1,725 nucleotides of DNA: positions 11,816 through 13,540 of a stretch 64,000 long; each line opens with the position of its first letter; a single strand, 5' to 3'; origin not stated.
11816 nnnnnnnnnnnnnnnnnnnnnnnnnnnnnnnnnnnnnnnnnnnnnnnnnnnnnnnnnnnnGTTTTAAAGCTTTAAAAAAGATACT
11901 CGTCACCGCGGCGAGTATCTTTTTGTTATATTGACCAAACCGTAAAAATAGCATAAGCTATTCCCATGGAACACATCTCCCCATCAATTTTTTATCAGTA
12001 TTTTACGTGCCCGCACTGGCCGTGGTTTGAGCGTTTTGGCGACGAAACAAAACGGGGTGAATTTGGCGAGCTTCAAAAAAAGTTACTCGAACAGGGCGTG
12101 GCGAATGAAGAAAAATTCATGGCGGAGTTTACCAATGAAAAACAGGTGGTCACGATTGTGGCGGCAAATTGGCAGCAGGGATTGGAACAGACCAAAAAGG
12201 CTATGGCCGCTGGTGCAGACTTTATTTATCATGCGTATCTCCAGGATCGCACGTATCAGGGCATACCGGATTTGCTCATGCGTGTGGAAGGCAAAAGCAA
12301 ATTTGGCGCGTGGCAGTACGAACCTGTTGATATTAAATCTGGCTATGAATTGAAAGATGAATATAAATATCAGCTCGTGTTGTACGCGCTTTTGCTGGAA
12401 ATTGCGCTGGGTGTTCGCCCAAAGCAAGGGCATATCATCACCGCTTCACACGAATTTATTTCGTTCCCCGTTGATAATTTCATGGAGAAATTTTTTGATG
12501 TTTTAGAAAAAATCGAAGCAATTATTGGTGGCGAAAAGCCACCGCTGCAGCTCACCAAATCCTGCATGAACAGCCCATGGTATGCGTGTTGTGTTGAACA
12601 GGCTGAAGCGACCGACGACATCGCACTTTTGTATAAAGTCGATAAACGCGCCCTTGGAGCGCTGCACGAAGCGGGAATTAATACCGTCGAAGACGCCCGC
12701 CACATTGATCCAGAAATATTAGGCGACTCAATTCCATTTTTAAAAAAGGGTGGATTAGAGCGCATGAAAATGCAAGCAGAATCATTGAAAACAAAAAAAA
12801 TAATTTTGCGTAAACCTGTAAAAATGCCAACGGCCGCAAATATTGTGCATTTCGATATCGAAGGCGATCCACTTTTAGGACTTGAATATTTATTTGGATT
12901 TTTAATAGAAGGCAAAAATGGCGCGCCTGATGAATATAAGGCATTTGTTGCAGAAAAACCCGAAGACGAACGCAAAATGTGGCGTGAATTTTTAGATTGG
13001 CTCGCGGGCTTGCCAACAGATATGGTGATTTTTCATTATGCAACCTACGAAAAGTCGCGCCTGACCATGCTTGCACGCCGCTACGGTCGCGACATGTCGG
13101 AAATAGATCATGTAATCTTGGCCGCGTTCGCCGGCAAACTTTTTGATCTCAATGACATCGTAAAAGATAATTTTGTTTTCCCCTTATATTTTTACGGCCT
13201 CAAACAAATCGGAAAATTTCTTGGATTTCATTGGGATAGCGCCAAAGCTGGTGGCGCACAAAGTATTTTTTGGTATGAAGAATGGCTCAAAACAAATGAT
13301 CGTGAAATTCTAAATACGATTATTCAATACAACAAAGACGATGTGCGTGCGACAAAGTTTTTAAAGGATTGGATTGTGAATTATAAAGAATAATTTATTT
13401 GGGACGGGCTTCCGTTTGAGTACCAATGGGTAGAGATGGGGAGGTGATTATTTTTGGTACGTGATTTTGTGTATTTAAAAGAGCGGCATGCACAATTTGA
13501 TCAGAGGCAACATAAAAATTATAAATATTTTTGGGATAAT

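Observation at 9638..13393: LexA-controlled cluster: lexA, RecD/Dda-like helicase, small acidic protein, Cas4-like Fe-S nuclease fused to an RNase H-like exonuclease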

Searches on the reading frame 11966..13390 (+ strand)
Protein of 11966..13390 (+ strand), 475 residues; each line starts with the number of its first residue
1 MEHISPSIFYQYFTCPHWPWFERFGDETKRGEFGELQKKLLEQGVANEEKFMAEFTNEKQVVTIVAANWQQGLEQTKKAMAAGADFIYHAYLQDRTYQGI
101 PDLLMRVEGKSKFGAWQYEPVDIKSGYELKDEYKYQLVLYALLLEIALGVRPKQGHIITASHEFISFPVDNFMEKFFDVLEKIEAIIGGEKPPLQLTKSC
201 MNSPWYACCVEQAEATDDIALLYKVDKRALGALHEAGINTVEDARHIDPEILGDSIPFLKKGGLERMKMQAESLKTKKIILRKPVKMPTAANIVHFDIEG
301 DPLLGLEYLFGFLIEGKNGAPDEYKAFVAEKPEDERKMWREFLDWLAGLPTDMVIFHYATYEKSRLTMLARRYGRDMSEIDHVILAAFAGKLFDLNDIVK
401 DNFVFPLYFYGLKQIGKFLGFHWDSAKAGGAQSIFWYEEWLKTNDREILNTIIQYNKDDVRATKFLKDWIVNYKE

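Call 7: search_protein_families(library=pfam, proteins=[window:11966-13390:+], max_evalue=0.01)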
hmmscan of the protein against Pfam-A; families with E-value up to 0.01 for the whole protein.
window:11966-13390:+ (475 aa): 3 families
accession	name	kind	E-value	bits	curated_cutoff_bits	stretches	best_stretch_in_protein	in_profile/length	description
PF13482.12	RNase_H_2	-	4.8e-31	108.4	22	1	295-470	2-164/165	RNase_H superfamily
PF01930.23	Cas_Cas4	-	1.5e-05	25.6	22.7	1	119-210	67-159/160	Domain of unknown function DUF83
PF11074.14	DUF2779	-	0.00021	22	23.3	1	319-405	37-117/126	Domain of unknown function(DUF2779)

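Call 8: search_protein_families(library=ncbifam, proteins=[window:11966-13390:+], max_evalue=0.01)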
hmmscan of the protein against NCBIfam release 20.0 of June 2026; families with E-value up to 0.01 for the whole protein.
window:11966-13390:+ (475 aa): 2 families
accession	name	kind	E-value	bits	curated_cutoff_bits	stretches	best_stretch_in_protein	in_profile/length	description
TIGR03491.1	TIGR03491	subfamily_domain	4.6e-98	329.2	97.45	1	10-470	7-462/462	TM0106 family RecB-like putative nuclease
TIGR00372.1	cas4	equivalog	1.4e-11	44.6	65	1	6-210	3-179/180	CRISPR-associated protein Cas4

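Call 39: search_solved_structures(query=window:11966-13390:+, max_evalue=1, show_alignments=2)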
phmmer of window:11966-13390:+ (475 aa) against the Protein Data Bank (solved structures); distinct sequences matched with E-value up to 1: 1.
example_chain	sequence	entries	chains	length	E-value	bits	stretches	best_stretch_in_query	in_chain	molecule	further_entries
4r5q_A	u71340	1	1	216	0.016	17.1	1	103-204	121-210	CRISPR-associated exonuclease, Cas4 family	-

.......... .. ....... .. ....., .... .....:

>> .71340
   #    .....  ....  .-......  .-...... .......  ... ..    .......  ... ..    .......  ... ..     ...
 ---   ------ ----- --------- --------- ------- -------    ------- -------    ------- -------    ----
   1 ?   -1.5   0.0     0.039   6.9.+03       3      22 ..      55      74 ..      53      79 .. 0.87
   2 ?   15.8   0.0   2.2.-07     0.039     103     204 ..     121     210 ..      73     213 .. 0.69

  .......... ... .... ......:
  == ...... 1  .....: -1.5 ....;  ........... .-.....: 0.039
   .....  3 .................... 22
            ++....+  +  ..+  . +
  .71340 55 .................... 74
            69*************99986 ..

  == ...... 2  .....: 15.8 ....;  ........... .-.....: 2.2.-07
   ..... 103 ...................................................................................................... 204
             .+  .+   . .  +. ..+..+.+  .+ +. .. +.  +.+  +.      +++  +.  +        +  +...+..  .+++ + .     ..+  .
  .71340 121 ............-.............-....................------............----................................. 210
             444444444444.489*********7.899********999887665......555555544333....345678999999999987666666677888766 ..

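Call 51: find_homologous_proteins(query=window:11966-13390:+, max_evalue=0.00001)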
Query window:11966-13390:+ (475 aa): 337 proteins with E <= 0.00001 among 8000 candidates; the best 120 are listed.
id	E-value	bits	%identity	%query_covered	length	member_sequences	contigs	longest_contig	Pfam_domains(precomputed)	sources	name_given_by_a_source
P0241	0.0e+0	1104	100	100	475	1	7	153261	PF01930.24,PF13482.13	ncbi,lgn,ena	-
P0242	4.9e-218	743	66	100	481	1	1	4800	PF13482.13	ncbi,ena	-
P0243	5.6e-205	700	61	100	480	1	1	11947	PF13482.13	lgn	-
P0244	9.8e-202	689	62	100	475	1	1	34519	PF13482.13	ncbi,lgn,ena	-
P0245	2.2e-200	685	62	100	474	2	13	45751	PF13482.13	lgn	-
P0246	3.2e-199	681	62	100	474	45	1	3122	PF13482.13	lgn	-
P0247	1.8e-198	678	61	100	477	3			PF01930.24,PF13482.13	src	-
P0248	2.6e-198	678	62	100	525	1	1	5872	PF13482.13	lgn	-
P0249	5.4e-197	673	61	100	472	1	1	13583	PF01930.24,PF12705.14,PF13482.13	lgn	-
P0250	2.9e-196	671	61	100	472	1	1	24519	PF01930.24,PF12705.14,PF13482.13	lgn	-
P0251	9.4e-195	666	60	100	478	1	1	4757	PF01930.24,PF13482.13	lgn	-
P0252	1.2e-192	659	60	100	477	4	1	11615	PF13482.13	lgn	-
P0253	2.1e-192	658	62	99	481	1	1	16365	PF13482.13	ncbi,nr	ncbi:MAG: TM0106 family RecB-like putative nuclease [Candidatus Magasanikbacteria bacterium]|nr:TM01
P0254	6.3e-191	653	60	100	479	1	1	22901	PF13482.13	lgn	-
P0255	2.0e-189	648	60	100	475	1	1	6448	PF13482.13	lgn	-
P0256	1.9e-171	589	55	100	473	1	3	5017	PF01930.24,PF13482.13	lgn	-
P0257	3.8e-161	555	52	100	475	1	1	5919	PF13482.13,PF11074.15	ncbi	-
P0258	7.5e-152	524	54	99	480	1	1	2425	PF01930.24,PF13482.13,PF11074.15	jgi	-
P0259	1.2e-145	504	50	99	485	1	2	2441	PF01930.24,PF13482.13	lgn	-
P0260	5.7e-142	492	48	98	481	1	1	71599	PF13482.13,PF11074.15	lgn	-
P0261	7.3e-141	488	49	99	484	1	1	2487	PF01930.24,PF13482.13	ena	-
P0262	7.5e-141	488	49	99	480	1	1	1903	PF01930.24,PF13482.13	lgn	-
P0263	5.4e-140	485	50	98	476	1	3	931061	PF13482.13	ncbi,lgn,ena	-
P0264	1.1e-138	481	49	98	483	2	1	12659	PF13482.13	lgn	-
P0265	2.5e-137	477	48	98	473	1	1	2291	PF13482.13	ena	-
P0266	5.8e-135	469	49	99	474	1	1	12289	PF13482.13,PF11074.15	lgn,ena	-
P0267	7.5e-135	468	47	99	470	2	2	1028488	PF13482.13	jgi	jgi:uncharacterized protein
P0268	1.9e-129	451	49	97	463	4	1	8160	PF01930.24,PF13482.13,PF11074.15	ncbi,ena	-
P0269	2.4e-127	444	50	93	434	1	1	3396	PF13482.13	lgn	-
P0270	5.2e-127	443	47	99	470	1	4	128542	PF13482.13,PF11074.15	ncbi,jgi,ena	-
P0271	3.1e-126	440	45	99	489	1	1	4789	PF13482.13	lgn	-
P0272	8.9e-126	439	45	100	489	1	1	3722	PF13482.13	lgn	-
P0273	1.1e-125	438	45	99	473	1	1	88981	PF13482.13,PF11074.15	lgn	-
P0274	1.1e-124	435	44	99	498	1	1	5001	PF01930.24,PF13482.13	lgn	-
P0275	2.6e-124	434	47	100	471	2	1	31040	PF01930.24,PF12705.14,PF13482.13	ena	-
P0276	5.6e-124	433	45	99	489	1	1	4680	PF13482.13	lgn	-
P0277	1.2e-122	428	45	99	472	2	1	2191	PF12705.14,PF13482.13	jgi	-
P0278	2.7e-122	427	46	98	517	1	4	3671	PF13482.13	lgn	-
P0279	4.3e-122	426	43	99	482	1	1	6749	PF13482.13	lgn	-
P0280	4.5e-122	426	43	99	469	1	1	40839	PF01930.24,PF13482.13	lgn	-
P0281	6.6e-122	426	44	100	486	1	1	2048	PF13482.13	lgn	-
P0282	8.2e-122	425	44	99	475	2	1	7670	PF01930.24,PF13482.13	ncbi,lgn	-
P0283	1.1e-121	425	45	99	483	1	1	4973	PF13482.13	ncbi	-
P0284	1.5e-121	425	45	99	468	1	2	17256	PF13482.13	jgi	jgi:uncharacterized protein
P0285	2.8e-121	424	47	94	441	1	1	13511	PF13482.13,PF11074.15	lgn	-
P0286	9.4e-121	422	44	100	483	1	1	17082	PF13482.13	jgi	jgi:predicted RecB family nuclease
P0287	1.9e-120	421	44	100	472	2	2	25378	PF01930.24,PF13482.13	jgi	jgi:uncharacterized protein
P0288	1.7e-119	418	44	99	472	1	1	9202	PF01930.24,PF13482.13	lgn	-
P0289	5.1e-119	416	43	99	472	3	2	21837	PF01930.24,PF13482.13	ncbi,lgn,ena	-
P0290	6.0e-119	416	44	99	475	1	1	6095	PF01930.24,PF13482.13,PF11074.15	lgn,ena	-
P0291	7.3e-119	416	42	99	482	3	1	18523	PF13482.13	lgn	-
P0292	9.7e-119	415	45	99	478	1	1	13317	PF01930.24,PF12705.14,PF13482.13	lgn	-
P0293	1.5e-118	415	44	99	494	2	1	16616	PF13482.13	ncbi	ncbi:MAG: hypothetical protein RL141_718 [Candidatus Parcubacteria bacterium]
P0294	1.9e-118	414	43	99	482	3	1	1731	PF13482.13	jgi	-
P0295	2.4e-118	414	43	99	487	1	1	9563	PF13482.13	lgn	-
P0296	5.8e-118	413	45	99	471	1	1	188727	PF01930.24,PF13482.13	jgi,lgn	-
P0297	6.3e-118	413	44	98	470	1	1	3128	PF01930.24,PF13482.13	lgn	-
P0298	6.7e-118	413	43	98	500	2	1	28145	PF01930.24,PF13482.13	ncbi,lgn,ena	-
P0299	7.1e-118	412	45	100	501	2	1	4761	PF01930.24,PF13482.13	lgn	-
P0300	1.2e-117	412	44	99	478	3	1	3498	PF01930.24,PF12705.14,PF13482.13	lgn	-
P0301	1.3e-117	412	44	98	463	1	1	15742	PF13482.13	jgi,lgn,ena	-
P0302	1.5e-117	411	43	99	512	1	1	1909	PF13482.13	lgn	-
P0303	2.5e-117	411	42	99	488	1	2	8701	PF13482.13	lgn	-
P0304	3.2e-117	410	43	99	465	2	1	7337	PF13482.13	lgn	-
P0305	3.3e-117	410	45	98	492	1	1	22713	PF01930.24,PF13482.13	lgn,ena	-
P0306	3.4e-117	410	42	99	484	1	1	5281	PF13482.13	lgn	-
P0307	5.2e-117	410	42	99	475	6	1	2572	PF13482.13,PF11074.15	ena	-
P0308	5.4e-117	410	44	98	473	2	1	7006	PF13482.13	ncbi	-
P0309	6.4e-117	409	44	98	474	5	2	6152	PF01930.24,PF13482.13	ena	-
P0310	8.6e-117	409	43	99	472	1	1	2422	PF13482.13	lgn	-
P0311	1.0e-116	409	43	100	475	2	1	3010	PF13482.13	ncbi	-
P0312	1.1e-116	409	42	100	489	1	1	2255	PF13482.13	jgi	jgi:uncharacterized protein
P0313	1.3e-116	408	42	99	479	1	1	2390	PF14520.13,PF13482.13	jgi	-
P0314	1.5e-116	408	45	100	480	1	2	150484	PF13482.13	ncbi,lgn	-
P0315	1.6e-116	408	43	99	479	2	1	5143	PF13482.13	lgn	-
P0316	1.7e-116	408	45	98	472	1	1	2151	PF01930.24,PF13482.13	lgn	-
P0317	2.1e-116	408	44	98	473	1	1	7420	PF13482.13,PF11074.15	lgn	-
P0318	3.2e-116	407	43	98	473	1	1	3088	PF01930.24,PF13482.13,PF11074.15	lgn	-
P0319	3.5e-116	407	42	99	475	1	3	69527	PF13482.13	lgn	-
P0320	4.2e-116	407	43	99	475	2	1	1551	PF01930.24,PF13482.13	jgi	jgi:uncharacterized protein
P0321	4.2e-116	407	44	98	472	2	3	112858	PF01930.24,PF13482.13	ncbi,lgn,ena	-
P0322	5.5e-116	406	42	99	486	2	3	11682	PF13482.13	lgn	-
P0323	1.4e-115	405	42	99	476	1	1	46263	PF13482.13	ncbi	-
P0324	1.6e-115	405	44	100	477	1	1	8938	PF01930.24,PF12705.14,PF13482.13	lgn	-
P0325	2.0e-115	404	42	99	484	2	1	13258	PF13482.13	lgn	-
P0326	2.4e-115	404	44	99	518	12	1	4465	PF01930.24,PF13482.13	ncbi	-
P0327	2.5e-115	404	44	98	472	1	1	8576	PF01930.24,PF13482.13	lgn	-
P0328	3.7e-115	403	43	99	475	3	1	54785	PF01930.24,PF13482.13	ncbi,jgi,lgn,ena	ncbi:MAG: TM0106 family RecB-like putative nuclease [Candidatus Uhrbacteria bacterium]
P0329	3.7e-115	403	43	99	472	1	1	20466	PF01930.24,PF12705.14,PF13482.13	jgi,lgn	jgi:uncharacterized protein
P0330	5.6e-115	403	42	99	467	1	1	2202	PF01930.24,PF12705.14,PF13482.13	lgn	-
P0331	5.9e-115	403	42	98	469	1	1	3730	PF13482.13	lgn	-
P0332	8.9e-115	402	42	98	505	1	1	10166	PF01930.24,PF13482.13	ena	-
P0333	1.5e-114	401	44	99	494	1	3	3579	PF13482.13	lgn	-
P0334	1.9e-114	401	43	98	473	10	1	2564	PF01930.24,PF13482.13,PF11074.15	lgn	-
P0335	2.2e-114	401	43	99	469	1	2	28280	PF13482.13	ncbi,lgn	-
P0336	5.9e-114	400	44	98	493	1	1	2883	PF13482.13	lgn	-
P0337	7.0e-114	399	44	99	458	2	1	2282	PF01930.24,PF12705.14,PF13482.13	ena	-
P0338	7.5e-114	399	44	99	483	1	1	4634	PF13482.13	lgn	-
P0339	1.5e-113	398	43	99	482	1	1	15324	PF13482.13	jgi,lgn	jgi:uncharacterized protein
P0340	1.6e-113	398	41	100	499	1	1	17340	PF13482.13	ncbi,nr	ncbi:MAG: TM0106 family RecB-like putative nuclease [bacterium]|nr:TM0106 family RecB-like putative 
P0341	2.1e-113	398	42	99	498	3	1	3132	PF13482.13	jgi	jgi:predicted RecB family nuclease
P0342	2.1e-113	398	43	98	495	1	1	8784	PF13482.13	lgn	-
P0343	2.3e-113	398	44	100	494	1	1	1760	PF13482.13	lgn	-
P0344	2.6e-113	397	42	100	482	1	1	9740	PF13482.13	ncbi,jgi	ncbi:MAG: hypothetical protein RL272_1109 [Candidatus Parcubacteria bacterium]|jgi:uncharacterized p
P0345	3.5e-113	397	42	99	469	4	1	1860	PF01930.24,PF13482.13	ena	-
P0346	3.8e-113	397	43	98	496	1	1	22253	PF01930.24,PF13482.13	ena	-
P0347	1.2e-112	395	42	99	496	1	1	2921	PF13482.13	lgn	-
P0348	1.4e-112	395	43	100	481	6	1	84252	PF13482.13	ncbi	ncbi:MAG: TM0106 family RecB-like putative nuclease [Patescibacteria group bacterium]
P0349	1.6e-112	395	41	99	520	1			PF13482.13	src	-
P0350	1.9e-112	395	41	99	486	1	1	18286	PF13482.13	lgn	-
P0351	1.9e-112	395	44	99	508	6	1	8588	PF01930.24,PF13482.13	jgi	jgi:uncharacterized protein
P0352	2.5e-112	394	43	98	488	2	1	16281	PF01930.24,PF13482.13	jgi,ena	jgi:predicted RecB family nuclease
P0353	2.8e-112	394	42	100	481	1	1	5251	PF13482.13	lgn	-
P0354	2.9e-112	394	42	99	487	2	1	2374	PF13482.13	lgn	-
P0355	4.6e-112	393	42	99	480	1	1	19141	PF13482.13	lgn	-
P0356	5.2e-112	393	43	99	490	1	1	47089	PF13482.13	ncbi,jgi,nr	ncbi:MAG TPA: TM0106 family RecB-like putative nuclease [Candidatus Binatia bacterium]|nr:TM0106 fam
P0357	7.5e-112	393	42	99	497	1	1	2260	PF13482.13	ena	-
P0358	1.0e-111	392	44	99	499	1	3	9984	PF01930.24,PF13482.13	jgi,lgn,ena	-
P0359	1.5e-111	392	43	99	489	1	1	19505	PF01930.24,PF13482.13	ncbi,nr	ncbi:MAG: TM0106 family RecB-like putative nuclease [bacterium]|nr:TM0106 family RecB-like putative 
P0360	1.5e-111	392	42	99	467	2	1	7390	PF13482.13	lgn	-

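Call 60: predict_structure(alignment_id=A2)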
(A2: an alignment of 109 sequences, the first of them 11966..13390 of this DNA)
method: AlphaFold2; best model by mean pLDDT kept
length: 475 residues; sequences in the alignment: 109
mean_pLDDT: 95.2   pTM: 0.90
mean pLDDT of the five models: 95.2, 95.0, 94.8, 94.7, 94.3
residues with pLDDT >= 90: 421; 70-90: 53; 50-70: 1; < 50: 0
segments of 3 or more residues with pLDDT < 50: none
pLDDT, mean of each block of 10 residues (from residue 1): 91 96 97 88 85 85 96 98 97 97 97 98 93 98 98 96 94 98 97 93 96 97 92 95 97 92 95 98 95 98 93 96 98 97 98 97 95 96 98 97 96 97 87 92 96 98 98 88
secondary structure, 60 per line:
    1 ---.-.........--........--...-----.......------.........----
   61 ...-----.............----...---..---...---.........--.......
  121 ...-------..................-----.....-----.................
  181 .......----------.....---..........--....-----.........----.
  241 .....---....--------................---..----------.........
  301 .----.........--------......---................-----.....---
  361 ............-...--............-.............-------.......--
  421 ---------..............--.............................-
elements in order: H6-14 H17-24 H35-41 H48-56 E61-63 H69-81 E86-88 E97-99 E103-111 E114-123 H131-148 E154-158 E164-168 H169-187 H198-202 H206-215 H227-235 H241-245 H249-252 H261-276 E292-301 E306-314 E323-328 H332-347 E353-357 H361-372 H379-390 E392-394 H395-402 H412-418 H430-443 H446-474

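Call 63: fold_search(model_id=the predicted structure, library=pdb)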
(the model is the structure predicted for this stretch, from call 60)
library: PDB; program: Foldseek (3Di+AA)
matches with E <= 10: 617; with E <= 0.001: 5
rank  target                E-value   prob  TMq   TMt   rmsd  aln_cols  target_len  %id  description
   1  8d3l_I                1.8e-06  1.00  0.24  0.48  13.2       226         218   18  Type I-C Cas4-Cas1-Cas2 complex bound to a PAM/PAM prespacer (released 2022-11-02)
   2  4r5q                  9.3e-06  1.00  0.23  0.47   7.2       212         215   18  Crystal structure and nuclease activity of the CRISPR-associated Cas4 protein Pcal_0546 from Pyrobaculum calidifontis co (released 2014-09-17)
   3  5ean_A                2.1e-05  1.00  0.28  0.14  22.9       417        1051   12  Crystal structure of Dna2 in complex with a 5' overhang DNA (released 2015-11-18)
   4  5eaw_A                9.7e-05  1.00  0.28  0.14  21.9       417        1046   12  Crystal structure of Dna2 nuclease-helicase (released 2015-11-18)
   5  5eax_A                2.5e-04  1.00  0.26  0.13  22.0       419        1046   12  Crystal structure of Dna2 in complex with an ssDNA (released 2015-11-18)
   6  6wyb_A                1.3e-02  1.00  0.29  0.19   6.4       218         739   15  RTX (Reverse Transcription Xenopolymerase) in complex with an RNA/DNA hybrid (released 2020-08-19)
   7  8q4d_C                2.8e-02  0.18  0.09  0.11  22.9       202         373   10  IstA-IstB(E167Q) Strand Transfer Complex (released 2024-07-10)
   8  2zqb_A                3.2e-02  0.75  0.13  0.30   7.3       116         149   13  Crystal structure of a psychrotrophic RNaseHI variant with sextuple thermostabilizing mutations (released 2009-06-23)
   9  8q4d_A                4.6e-02  0.16  0.13  0.16  23.4       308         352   11  IstA-IstB(E167Q) Strand Transfer Complex (released 2024-07-10)
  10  1rnh                  5.4e-02  0.75  0.14  0.31   6.6       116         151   11  STRUCTURE OF RIBONUCLEASE H PHASED AT 2 ANGSTROMS RESOLUTION BY MAD ANALYSIS OF THE SELENOMETHIONYL PROTEIN (released 1991-10-15)
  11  1wsh_A                5.7e-02  0.57  0.14  0.30   7.8       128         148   10  Crystal structure of E.coli RNase HI active site mutant (E48A/K87A) (released 2004-11-23)
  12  1wsh_C                6.4e-02  0.63  0.13  0.30   6.9       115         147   11  Crystal structure of E.coli RNase HI active site mutant (E48A/K87A) (released 2004-11-23)
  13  1goc                  7.2e-02  0.75  0.14  0.31   6.9       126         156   10  COOPERATIVE STABILIZATION OF ESCHERICHIA COLI RIBONUCLEASE HI BY INSERTION OF GLY-80B AND GLY-77-> ALA SUBSTITUTION (released 1994-01-31)
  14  1lav                  7.6e-02  0.77  0.14  0.33   6.7       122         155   11  STABILIZATION OF ESCHERICHIA COLI RIBONUCLEASE HI BY CAVITY-FILLING MUTATIONS WITHIN A HYDROPHOBIC CORE (released 1993-10-31)
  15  2zqb_D                8.4e-02  0.47  0.13  0.28   7.2       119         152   11  Crystal structure of a psychrotrophic RNaseHI variant with sextuple thermostabilizing mutations (released 2009-06-23)
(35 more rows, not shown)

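Call 68: search_protein_families(library=padloc, proteins=[window:11966-13390:+], max_evalue=0.001)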
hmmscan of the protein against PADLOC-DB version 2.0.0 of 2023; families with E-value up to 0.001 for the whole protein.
window:11966-13390:+ (475 aa): 7 families
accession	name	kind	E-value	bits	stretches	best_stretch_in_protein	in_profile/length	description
PDLC01447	Cas4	-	8.6e-13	47.1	1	4-211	5-159/161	"CAS-I,CAS-II,CAS-III,CAS-IV,CAS-V,CAS-VI; acquisition_associated"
PDLC00943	Cas4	-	3.6e-12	44.6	1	6-210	3-179/180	CRISPR-associated protein Cas4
PDLC01250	Cas4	-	2.8e-11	42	1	4-209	1-167/168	"CAS-I,CAS-II,CAS-III,CAS-IV,CAS-V,CAS-VI; acquisition_associated"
PDLC00944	Cas4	-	7.9e-07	27.4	1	99-209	68-176/177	Cas4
PDLC01611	Cas4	-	6.6e-06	24.5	1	118-210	64-157/158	"CAS-I,CAS-II,CAS-III,CAS-IV,CAS-V,CAS-VI; acquisition_associated"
PDLC00060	DruK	-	5.8e-05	20.6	1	94-213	140-263/347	PD-(D/E)XK nuclease superfamily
PDLC02085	Cas4a2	-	0.00057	18.3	0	120-209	73-161/166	-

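Call 69: search_protein_families(library=phrogs, proteins=[window:11966-13390:+], max_evalue=0.001)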
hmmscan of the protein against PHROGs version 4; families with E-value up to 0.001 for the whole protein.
window:11966-13390:+ (475 aa): 4 families
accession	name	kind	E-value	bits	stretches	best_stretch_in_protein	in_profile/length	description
phrog_69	-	DNA, RNA and nucleotide metabolism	2.9e-06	27.6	1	121-219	223-333/501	exonuclease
phrog_298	-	DNA, RNA and nucleotide metabolism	3.5e-06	27.6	1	54-178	128-251/293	exonuclease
phrog_403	-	DNA, RNA and nucleotide metabolism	0.00046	20.2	0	330-464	122-240/321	DNA polymerase exonuclease subunit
phrog_1706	-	DNA, RNA and nucleotide metabolism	0.00058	20.4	1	123-219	152-252/293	CRISPR/Cas system associated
